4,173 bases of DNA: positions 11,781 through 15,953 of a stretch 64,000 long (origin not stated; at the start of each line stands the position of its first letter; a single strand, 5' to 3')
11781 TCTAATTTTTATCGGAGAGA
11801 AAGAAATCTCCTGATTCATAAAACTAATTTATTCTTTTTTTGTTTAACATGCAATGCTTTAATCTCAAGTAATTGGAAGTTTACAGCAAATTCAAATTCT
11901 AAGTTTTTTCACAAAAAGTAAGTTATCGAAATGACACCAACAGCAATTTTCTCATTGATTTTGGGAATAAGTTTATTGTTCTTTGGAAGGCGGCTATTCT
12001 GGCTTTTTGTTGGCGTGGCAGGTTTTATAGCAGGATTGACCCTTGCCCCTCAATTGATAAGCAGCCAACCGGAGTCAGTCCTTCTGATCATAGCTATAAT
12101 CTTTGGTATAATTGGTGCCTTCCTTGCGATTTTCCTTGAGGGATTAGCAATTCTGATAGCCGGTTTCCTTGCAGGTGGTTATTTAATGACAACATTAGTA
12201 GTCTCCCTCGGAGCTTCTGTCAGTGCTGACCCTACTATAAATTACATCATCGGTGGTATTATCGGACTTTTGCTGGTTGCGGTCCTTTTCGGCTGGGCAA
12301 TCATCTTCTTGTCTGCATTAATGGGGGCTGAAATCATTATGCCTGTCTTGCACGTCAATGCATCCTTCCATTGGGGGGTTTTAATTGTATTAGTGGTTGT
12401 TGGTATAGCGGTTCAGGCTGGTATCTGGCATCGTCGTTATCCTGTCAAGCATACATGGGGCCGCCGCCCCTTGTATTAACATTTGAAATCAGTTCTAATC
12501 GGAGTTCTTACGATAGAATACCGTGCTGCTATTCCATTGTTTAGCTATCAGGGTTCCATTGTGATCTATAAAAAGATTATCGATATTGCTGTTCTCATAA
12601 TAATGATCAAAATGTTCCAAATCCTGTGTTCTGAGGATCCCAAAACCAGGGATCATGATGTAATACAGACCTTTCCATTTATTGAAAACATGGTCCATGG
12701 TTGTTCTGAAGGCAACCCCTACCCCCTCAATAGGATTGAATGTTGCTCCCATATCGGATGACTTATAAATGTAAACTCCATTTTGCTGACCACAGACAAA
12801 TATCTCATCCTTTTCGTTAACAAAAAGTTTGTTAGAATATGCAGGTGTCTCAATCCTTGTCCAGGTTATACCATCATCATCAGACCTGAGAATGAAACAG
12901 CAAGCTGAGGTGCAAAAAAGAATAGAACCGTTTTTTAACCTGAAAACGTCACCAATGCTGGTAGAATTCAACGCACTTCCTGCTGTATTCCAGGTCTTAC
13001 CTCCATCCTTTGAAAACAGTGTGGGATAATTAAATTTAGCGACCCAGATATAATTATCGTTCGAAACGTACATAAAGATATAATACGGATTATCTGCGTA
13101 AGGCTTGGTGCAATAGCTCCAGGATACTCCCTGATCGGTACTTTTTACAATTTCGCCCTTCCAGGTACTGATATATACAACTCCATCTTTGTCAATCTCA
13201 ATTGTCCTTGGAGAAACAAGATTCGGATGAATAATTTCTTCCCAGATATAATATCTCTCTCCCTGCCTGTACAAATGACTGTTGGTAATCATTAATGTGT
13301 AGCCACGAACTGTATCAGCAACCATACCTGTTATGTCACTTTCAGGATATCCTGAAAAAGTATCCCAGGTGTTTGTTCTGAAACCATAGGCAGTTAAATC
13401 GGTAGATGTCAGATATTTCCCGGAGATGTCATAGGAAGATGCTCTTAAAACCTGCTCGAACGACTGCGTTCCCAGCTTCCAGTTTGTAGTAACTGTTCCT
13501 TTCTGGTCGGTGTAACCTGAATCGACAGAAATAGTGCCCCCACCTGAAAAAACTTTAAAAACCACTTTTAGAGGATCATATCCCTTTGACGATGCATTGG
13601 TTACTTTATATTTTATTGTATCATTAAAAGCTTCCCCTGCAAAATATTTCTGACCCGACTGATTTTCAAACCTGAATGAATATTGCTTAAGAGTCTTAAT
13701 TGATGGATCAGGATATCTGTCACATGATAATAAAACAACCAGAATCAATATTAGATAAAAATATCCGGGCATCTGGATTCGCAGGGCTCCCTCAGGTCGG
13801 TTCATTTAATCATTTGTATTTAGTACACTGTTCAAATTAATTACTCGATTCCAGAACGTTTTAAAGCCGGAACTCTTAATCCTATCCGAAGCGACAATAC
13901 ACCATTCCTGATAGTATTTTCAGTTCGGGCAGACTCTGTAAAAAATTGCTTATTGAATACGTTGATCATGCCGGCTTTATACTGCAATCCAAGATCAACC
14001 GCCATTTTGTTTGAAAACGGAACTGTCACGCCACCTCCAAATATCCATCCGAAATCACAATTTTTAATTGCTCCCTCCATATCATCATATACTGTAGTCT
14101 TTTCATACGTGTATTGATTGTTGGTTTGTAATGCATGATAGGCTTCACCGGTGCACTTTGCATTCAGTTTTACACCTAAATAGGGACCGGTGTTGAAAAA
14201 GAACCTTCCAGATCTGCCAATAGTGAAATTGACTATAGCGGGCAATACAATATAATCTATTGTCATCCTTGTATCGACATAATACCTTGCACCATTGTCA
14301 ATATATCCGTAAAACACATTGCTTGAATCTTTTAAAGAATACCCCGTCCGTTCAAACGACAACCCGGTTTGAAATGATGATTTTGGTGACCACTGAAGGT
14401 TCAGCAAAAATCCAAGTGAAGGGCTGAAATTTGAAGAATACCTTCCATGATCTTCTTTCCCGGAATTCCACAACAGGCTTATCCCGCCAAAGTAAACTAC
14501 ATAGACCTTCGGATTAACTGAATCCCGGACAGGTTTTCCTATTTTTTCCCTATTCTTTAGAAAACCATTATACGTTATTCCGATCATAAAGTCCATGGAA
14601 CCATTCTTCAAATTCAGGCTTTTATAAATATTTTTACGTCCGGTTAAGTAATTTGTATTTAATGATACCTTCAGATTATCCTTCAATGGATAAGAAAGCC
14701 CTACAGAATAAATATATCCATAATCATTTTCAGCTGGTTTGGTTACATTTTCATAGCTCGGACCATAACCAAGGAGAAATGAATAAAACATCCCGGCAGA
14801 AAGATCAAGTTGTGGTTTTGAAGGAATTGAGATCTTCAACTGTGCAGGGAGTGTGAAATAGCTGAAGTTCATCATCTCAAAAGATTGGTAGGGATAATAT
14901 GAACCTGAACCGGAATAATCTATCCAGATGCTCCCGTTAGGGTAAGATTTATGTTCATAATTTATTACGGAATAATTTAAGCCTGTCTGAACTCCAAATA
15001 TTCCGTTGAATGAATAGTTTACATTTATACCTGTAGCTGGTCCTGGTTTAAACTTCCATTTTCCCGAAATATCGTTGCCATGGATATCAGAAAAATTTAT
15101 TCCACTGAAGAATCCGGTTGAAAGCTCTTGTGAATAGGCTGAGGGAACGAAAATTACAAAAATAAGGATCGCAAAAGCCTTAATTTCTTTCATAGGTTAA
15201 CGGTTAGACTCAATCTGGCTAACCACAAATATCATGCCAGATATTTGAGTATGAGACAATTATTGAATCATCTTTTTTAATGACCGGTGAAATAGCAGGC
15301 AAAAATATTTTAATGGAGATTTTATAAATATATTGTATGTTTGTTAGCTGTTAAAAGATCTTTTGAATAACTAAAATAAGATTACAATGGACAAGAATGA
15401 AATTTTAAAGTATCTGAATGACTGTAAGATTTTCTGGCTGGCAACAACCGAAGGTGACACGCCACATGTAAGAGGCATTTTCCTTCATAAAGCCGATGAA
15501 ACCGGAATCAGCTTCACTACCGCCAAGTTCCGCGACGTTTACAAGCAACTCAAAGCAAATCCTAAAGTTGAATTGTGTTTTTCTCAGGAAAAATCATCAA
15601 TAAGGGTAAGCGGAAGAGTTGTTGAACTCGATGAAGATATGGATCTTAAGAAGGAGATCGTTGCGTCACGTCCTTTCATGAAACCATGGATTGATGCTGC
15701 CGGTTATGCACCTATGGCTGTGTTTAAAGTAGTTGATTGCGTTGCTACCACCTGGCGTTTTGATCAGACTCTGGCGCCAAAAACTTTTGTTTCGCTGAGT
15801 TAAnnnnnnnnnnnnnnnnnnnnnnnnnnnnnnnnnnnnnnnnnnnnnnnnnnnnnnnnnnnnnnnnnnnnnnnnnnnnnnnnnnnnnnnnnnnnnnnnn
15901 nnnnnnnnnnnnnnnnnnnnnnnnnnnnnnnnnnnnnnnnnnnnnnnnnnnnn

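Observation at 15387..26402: Orphan ACP-dependent lipid/polyketide-like gene cluster coupled to two B12-binding radical SAM enzymes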

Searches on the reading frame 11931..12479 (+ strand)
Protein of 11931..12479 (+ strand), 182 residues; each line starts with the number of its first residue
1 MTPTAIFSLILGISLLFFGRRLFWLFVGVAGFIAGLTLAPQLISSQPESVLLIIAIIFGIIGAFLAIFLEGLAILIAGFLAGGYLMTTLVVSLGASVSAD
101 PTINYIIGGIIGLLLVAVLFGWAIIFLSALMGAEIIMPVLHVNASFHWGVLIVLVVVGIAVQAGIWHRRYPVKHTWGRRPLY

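Call 29: search_protein_families(library=pfam, proteins=[window:11931-12479:+], max_evalue=0.001)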
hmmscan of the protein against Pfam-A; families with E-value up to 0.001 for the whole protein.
window:11931-12479:+ (182 aa): 1 family
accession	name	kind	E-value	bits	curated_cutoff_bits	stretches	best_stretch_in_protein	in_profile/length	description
PF13886.12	TM7S3_TM198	-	3.8e-05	23.9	29.2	1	6-137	2-145/199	TM7S3/TM198-like domain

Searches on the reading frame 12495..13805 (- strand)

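Call 29: search_protein_families(library=pfam, proteins=[window:12495-13805:-], max_evalue=0.001)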
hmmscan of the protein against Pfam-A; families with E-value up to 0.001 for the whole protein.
window:12495-13805:- (436 aa): 3 families
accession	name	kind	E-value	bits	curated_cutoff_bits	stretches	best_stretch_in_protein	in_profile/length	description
PF13088.12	BNR_2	-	2e-05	24.6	31.4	0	243-360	66-202/277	BNR repeat-like domain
PF02012.26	BNR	-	3.7e-05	23.5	27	0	264-273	2-11/12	BNR/Asp-box repeat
PF14870.12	PSII_BNR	-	0.00056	19.7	27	0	210-275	31-269/303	Photosynthesis system II assembly factor YCF48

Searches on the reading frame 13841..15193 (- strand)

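Call 29: search_protein_families(library=pfam, proteins=[window:13841-15193:-], max_evalue=0.001)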
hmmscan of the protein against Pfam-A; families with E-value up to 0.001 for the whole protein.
window:13841-15193:- (450 aa): 2 families
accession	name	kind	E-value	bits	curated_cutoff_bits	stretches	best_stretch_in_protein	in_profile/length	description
PF13568.12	OMP_b-brl_2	-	9.2e-26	91.4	27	2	244-367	23-142/175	Outer membrane protein beta-barrel domain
PF13505.12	OMP_b-brl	-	2.4e-09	38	28.7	1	8-197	3-164/175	Outer membrane protein beta-barrel domain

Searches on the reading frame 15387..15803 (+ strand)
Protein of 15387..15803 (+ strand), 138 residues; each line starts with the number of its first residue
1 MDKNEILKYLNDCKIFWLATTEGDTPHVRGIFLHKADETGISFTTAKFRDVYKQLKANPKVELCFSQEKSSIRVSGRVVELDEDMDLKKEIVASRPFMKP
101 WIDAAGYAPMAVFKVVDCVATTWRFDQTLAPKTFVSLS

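Call 3: search_protein_families(library=pfam, proteins=[window:15387-15803:+], max_evalue=0.01)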
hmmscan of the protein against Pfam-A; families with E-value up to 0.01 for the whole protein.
window:15387-15803:+ (138 aa): 2 families
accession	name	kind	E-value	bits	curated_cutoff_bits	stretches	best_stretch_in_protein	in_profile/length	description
PF01243.27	PNPOx_N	-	1.4e-12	48.5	28.1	1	5-101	4-93/120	Pyridoxamine 5'-phosphate oxidase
PF16242.11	Pyrid_ox_like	-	0.0002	21.3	28.8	1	4-92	4-95/149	Pyridoxamine 5'-phosphate oxidase like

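Call 5: search_protein_families(library=ncbifam, proteins=[window:15387-15803:+], max_evalue=0.01)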
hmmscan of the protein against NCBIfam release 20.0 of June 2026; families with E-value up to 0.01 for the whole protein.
window:15387-15803:+ (138 aa): 3 families
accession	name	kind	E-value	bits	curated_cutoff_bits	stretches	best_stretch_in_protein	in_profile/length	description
NF004231.0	PRK05679.1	subfamily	6e-06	25.8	129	1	10-84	42-119/213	pyridoxal 5'-phosphate synthase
TIGR00558.3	pdxH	equivalog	7.9e-06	25.6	180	1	10-85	18-96/190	pyridoxamine 5'-phosphate oxidase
TIGR03667.1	Rv3369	hypoth_equivalog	0.0049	16.8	125.3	1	5-89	6-92/130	TIGR03667 family PPOX class F420-dependent oxidoreductase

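Call 61: search_solved_structures(query=window:15387-15803:+, max_evalue=0.01)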
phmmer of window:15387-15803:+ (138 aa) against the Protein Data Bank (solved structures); distinct sequences matched with E-value up to 0.01: 2.
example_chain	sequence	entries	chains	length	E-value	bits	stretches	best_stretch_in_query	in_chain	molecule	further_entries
2ig6_A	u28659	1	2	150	7.1e-09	38.8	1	6-99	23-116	NimC/NimA family protein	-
2hhz_A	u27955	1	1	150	0.00015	24.8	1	2-114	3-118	Pyridoxamine 5'-phosphate oxidase-related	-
